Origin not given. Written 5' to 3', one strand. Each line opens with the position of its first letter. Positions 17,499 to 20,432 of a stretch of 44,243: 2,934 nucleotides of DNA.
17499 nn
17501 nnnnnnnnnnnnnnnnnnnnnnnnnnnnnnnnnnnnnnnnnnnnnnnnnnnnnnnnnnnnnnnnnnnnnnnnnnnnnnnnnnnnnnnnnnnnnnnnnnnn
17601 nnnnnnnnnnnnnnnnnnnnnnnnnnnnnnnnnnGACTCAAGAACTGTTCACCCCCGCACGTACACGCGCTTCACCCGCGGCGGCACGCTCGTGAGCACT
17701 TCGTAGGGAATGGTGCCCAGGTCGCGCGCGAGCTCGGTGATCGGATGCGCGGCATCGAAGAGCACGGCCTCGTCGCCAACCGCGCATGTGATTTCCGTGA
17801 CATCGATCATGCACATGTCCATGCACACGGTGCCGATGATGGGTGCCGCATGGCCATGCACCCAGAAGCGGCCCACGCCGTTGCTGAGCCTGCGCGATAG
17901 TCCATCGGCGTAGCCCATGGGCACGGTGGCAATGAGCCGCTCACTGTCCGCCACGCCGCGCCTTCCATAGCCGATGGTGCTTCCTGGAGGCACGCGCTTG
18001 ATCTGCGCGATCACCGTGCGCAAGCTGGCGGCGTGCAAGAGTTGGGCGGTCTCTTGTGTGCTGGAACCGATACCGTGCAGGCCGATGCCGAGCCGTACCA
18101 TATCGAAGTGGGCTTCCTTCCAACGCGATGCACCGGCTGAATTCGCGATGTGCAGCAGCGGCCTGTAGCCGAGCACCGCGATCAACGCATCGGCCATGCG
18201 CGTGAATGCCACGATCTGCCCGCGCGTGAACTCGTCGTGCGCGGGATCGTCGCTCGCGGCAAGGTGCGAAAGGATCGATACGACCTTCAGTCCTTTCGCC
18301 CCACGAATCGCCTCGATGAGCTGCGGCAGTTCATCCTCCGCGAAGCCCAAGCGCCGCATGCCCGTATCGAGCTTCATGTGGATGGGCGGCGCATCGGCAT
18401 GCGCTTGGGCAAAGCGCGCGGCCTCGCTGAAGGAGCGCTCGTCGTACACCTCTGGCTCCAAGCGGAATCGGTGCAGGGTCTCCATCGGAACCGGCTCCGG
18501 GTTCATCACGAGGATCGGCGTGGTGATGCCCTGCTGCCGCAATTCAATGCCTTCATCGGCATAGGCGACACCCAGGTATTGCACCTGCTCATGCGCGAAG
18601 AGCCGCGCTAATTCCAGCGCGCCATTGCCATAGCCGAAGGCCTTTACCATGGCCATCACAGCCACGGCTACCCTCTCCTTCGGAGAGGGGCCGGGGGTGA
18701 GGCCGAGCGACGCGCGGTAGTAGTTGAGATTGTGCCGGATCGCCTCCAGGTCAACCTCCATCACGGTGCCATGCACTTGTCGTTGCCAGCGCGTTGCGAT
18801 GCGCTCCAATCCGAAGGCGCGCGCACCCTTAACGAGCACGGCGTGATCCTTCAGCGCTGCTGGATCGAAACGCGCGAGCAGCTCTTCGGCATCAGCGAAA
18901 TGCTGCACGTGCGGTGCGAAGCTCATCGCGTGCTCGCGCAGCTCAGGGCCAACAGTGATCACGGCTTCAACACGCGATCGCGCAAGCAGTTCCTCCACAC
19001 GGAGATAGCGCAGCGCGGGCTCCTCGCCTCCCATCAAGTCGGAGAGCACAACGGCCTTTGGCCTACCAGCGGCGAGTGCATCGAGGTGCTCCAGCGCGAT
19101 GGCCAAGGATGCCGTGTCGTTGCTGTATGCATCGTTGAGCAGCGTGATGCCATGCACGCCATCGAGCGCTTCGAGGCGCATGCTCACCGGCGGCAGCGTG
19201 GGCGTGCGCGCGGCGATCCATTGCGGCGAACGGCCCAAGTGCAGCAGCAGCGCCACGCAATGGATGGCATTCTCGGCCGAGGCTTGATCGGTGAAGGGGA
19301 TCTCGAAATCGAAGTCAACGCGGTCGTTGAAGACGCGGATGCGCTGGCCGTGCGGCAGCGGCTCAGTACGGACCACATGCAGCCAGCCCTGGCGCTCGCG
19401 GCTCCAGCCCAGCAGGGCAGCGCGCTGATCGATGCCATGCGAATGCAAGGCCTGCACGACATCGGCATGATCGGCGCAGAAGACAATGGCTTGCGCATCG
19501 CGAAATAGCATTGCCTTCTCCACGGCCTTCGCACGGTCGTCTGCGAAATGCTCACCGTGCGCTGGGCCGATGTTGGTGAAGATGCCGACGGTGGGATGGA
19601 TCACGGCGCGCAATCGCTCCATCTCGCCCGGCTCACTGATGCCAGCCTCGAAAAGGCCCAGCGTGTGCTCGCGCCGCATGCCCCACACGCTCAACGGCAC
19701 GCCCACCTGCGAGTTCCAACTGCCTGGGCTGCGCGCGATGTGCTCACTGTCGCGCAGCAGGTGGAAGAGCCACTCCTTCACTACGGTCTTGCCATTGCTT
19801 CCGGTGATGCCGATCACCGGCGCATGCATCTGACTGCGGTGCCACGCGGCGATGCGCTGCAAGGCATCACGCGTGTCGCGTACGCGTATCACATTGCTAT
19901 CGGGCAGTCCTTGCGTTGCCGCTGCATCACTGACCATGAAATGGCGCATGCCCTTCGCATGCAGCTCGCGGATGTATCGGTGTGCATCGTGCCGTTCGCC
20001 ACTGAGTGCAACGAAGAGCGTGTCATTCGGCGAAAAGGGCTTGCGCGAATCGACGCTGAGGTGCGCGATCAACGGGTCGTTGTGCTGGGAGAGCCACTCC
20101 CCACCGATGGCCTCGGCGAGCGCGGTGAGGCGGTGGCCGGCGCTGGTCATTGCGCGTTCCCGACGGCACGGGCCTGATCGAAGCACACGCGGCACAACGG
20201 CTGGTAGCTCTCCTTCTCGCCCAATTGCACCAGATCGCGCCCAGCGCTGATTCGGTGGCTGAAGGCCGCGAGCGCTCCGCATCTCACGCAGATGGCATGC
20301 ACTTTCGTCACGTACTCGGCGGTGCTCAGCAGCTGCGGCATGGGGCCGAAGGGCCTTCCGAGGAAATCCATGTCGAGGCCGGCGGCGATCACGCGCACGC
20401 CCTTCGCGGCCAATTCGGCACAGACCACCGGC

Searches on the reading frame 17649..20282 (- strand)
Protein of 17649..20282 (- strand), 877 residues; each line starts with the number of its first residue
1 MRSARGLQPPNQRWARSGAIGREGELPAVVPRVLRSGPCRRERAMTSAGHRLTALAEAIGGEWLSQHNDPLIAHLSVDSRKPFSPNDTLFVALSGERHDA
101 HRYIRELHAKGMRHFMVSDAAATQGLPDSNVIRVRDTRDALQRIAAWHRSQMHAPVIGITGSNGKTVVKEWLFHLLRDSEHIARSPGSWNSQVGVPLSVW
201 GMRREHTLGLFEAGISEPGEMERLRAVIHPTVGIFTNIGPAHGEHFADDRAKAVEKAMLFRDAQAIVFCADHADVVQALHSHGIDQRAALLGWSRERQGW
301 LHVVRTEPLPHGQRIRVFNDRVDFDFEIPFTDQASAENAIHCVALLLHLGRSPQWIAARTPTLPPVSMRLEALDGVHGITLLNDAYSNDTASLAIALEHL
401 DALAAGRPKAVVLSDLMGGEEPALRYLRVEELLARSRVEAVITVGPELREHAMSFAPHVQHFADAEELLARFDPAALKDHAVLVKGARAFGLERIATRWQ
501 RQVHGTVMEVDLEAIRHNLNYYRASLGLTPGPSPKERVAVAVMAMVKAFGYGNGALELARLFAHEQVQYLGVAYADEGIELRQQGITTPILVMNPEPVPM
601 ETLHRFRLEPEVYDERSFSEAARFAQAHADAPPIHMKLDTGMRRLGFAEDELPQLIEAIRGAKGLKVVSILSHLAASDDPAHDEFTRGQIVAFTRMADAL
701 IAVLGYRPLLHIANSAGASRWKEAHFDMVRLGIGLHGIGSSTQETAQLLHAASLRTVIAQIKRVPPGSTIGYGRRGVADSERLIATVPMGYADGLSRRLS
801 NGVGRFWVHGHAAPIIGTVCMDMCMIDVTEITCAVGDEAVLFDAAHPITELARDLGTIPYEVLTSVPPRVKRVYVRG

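Call 67: search_protein_families(library=pfam, proteins=[window:17649-20282:-], max_evalue=0.00001)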
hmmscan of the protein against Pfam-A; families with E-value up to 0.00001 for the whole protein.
window:17649-20282:- (877 aa): 3 families
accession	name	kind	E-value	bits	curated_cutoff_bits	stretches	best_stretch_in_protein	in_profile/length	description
PF01168.26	Ala_racemase_N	-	2.7e-54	184.6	24.1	1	510-738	1-218/220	Alanine racemase, N-terminal domain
PF00842.27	Ala_racemase_C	-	1.1e-41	141.8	25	1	752-874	2-127/127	Alanine racemase, C-terminal domain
PF08245.18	Mur_ligase_M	-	9.5e-21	75.1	24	1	159-345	1-199/200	Mur ligase middle domain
